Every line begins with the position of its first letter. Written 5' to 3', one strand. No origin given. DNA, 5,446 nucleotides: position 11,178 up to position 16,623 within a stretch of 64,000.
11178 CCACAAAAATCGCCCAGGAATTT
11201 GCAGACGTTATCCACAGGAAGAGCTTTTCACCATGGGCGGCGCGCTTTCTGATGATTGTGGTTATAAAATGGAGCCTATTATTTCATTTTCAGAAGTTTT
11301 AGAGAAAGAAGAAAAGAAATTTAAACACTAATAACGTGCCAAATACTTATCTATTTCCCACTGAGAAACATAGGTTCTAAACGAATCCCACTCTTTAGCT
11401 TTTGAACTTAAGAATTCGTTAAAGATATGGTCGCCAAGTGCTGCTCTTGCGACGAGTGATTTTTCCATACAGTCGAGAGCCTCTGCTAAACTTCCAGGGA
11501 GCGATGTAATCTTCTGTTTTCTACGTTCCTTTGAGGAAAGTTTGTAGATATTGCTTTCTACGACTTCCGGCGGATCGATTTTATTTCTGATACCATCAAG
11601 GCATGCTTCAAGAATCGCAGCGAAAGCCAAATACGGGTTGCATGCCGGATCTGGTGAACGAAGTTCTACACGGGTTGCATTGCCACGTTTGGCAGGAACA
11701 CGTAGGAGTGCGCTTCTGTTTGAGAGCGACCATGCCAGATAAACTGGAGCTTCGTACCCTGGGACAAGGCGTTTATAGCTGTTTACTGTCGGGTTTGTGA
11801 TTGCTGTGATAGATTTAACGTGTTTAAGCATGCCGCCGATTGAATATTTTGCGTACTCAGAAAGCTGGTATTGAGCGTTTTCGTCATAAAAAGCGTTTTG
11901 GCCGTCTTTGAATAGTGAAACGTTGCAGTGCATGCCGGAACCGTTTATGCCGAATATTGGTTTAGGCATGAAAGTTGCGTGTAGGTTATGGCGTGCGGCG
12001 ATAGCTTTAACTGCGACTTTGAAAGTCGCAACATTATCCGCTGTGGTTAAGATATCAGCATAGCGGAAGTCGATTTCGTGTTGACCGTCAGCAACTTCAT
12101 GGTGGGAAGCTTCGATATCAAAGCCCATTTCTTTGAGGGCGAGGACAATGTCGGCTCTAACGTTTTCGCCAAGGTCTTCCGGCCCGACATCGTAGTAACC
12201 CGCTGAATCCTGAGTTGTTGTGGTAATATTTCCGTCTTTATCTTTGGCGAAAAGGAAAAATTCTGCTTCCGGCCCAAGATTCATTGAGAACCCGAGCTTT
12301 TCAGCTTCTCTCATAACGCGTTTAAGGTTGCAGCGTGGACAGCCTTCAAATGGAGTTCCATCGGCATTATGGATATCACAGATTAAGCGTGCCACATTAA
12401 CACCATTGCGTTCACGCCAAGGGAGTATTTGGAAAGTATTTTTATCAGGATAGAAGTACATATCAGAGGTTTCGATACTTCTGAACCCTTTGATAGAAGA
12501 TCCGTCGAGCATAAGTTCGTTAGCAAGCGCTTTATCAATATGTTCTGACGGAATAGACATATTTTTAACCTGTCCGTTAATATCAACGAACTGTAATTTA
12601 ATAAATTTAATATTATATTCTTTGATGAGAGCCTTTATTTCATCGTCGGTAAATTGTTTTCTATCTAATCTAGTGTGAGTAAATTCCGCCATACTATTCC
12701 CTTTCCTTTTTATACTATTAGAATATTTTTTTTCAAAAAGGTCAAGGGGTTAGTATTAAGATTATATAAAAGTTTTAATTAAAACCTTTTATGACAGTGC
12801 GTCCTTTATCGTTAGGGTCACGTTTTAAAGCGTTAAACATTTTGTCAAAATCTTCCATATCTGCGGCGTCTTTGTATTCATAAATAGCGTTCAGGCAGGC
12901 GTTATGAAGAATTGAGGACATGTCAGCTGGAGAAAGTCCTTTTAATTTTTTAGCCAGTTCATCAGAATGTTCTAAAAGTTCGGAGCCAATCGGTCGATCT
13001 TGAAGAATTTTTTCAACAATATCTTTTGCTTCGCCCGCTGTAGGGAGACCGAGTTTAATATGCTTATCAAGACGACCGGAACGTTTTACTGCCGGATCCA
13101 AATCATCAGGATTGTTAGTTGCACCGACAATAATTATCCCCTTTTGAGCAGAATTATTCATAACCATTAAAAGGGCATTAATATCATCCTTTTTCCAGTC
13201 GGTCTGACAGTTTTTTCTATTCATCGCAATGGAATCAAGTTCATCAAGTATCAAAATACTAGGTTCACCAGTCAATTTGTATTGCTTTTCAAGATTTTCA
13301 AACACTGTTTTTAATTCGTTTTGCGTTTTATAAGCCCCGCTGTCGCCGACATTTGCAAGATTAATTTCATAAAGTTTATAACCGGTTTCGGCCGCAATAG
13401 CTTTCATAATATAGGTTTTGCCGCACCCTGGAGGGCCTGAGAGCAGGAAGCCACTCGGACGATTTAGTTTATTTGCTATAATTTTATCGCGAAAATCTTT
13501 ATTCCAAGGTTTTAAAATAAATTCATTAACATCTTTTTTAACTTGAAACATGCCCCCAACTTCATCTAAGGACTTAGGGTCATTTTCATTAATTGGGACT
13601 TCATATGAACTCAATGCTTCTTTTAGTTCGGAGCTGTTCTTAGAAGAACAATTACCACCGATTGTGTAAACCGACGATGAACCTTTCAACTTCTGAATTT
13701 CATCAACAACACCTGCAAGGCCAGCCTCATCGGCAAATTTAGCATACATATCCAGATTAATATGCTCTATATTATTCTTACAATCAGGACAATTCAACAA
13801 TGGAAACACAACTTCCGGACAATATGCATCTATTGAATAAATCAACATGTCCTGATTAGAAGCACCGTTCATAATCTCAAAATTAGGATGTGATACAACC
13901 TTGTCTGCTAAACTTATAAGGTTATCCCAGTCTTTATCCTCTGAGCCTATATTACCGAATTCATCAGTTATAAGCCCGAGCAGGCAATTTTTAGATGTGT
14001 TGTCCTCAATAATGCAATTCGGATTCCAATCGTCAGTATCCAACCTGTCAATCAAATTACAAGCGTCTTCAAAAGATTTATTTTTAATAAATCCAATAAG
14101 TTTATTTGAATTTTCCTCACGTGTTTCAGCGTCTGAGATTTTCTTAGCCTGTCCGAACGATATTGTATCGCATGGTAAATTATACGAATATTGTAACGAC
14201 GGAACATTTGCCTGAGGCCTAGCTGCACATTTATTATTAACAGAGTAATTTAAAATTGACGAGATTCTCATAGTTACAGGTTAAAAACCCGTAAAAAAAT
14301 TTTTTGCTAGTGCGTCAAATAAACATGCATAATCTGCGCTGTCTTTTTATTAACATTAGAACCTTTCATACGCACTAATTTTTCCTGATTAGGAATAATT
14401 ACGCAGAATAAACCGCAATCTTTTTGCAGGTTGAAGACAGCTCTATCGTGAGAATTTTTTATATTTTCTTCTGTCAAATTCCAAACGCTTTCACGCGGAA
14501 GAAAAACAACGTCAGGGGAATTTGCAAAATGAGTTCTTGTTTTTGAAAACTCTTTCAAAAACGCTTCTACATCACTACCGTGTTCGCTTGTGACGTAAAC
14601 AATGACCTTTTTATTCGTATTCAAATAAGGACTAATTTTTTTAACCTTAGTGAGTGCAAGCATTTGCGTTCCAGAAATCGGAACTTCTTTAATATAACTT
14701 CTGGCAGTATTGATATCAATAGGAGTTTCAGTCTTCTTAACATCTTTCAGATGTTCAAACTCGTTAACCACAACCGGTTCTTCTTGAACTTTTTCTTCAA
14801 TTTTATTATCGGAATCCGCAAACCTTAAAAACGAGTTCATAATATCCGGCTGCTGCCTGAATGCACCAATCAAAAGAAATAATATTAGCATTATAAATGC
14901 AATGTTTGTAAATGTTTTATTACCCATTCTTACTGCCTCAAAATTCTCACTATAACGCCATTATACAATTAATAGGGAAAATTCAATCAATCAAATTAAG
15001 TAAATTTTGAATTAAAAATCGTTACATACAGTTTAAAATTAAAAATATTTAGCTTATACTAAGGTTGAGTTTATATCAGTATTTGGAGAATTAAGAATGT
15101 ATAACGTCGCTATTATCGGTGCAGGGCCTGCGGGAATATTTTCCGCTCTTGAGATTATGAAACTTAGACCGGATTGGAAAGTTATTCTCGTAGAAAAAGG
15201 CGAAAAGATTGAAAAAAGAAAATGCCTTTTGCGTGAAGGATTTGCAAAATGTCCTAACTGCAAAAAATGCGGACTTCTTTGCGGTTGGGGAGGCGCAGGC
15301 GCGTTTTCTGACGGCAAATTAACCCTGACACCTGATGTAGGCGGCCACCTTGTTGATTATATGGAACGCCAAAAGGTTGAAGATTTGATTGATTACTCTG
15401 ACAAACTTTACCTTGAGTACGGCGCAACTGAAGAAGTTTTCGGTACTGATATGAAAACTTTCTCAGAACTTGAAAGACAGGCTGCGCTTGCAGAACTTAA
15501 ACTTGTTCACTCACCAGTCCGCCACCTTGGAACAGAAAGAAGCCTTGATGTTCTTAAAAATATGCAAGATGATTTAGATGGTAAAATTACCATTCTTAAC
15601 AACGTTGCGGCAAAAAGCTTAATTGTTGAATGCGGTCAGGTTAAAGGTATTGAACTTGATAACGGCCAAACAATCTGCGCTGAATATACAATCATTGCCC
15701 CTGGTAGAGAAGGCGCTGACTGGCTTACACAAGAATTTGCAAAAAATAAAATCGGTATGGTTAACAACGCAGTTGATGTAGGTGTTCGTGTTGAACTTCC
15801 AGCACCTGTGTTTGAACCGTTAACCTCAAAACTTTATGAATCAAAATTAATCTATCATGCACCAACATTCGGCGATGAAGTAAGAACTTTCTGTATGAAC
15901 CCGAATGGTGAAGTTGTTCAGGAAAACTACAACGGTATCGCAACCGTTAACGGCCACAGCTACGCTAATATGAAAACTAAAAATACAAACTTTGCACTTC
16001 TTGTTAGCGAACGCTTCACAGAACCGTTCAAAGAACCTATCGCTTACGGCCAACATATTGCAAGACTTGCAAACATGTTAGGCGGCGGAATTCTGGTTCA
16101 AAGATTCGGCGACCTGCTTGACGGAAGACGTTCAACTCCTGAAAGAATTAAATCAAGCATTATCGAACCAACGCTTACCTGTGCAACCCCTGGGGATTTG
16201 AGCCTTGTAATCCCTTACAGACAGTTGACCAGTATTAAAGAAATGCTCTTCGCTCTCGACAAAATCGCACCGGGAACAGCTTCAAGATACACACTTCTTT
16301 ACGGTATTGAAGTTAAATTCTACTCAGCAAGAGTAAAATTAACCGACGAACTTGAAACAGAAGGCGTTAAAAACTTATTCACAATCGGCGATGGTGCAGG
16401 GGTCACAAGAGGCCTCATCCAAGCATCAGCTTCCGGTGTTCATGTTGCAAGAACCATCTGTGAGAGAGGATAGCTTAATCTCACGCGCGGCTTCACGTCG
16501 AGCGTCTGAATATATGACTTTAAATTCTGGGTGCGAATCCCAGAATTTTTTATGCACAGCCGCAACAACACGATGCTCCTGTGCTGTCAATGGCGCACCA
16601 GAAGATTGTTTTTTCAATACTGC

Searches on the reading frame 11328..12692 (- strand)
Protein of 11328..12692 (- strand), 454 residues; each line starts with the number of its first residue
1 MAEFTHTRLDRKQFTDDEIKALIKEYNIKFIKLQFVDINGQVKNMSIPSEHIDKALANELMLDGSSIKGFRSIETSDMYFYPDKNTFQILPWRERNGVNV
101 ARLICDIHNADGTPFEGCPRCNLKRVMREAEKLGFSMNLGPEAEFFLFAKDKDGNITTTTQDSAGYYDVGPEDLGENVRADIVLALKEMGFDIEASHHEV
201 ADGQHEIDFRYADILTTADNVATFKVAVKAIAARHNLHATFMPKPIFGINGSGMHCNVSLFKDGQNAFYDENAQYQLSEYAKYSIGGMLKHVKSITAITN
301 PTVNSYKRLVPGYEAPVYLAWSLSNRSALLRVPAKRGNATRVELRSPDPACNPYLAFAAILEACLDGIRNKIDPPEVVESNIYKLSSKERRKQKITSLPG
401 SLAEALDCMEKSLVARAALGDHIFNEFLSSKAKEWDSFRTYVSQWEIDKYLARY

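Call 44: search_protein_families(library=pfam, proteins=[window:11328-12692:-], max_evalue=0.00001)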
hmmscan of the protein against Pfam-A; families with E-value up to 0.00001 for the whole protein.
window:11328-12692:- (454 aa): 2 families
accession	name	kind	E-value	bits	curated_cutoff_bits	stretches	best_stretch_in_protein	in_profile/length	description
PF00120.29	Gln-synt_C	-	7.4e-141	469.6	24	1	117-450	2-344/344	Glutamine synthetase, catalytic domain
PF03951.24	Gln-synt_N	-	2.1e-29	101.4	33.4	1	27-109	1-81/82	Glutamine synthetase, beta-Grasp domain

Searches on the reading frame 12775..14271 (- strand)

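Call 44: search_protein_families(library=pfam, proteins=[window:12775-14271:-], max_evalue=0.00001)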
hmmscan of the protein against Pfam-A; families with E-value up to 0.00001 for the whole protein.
window:12775-14271:- (498 aa): 2 families
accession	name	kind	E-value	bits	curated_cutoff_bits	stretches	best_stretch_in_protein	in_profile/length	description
PF00004.35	AAA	-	7.8e-31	107.7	21.2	1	276-408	2-130/131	ATPase family associated with various cellular activities (AAA)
PF17862.7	AAA_lid_3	-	9.5e-07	28.7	27.2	1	437-477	5-45/45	AAA+ lid domain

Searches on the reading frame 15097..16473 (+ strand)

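Call 44: search_protein_families(library=pfam, proteins=[window:15097-16473:+], max_evalue=0.00001)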
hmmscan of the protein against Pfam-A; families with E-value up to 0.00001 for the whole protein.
window:15097-16473:+ (458 aa): 4 families
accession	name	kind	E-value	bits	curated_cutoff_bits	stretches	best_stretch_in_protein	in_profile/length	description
PF21688.3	FAD-depend_C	-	1.3e-11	45.5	27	1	251-406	36-195/197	FAD-dependent protein, C-terminal domain-like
PF01134.28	GIDA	-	2.5e-09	37.1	22.1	0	404-452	335-381/391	Glucose inhibited division protein A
PF07992.20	Pyr_redox_2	-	3.9e-08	33.5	26.1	0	2-209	1-114/291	Pyridine nucleotide-disulphide oxidoreductase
PF03486.20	HI0933_like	-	3.3e-06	27.2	50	0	3-41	2-38/244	HI0933-like protein Rossmann domain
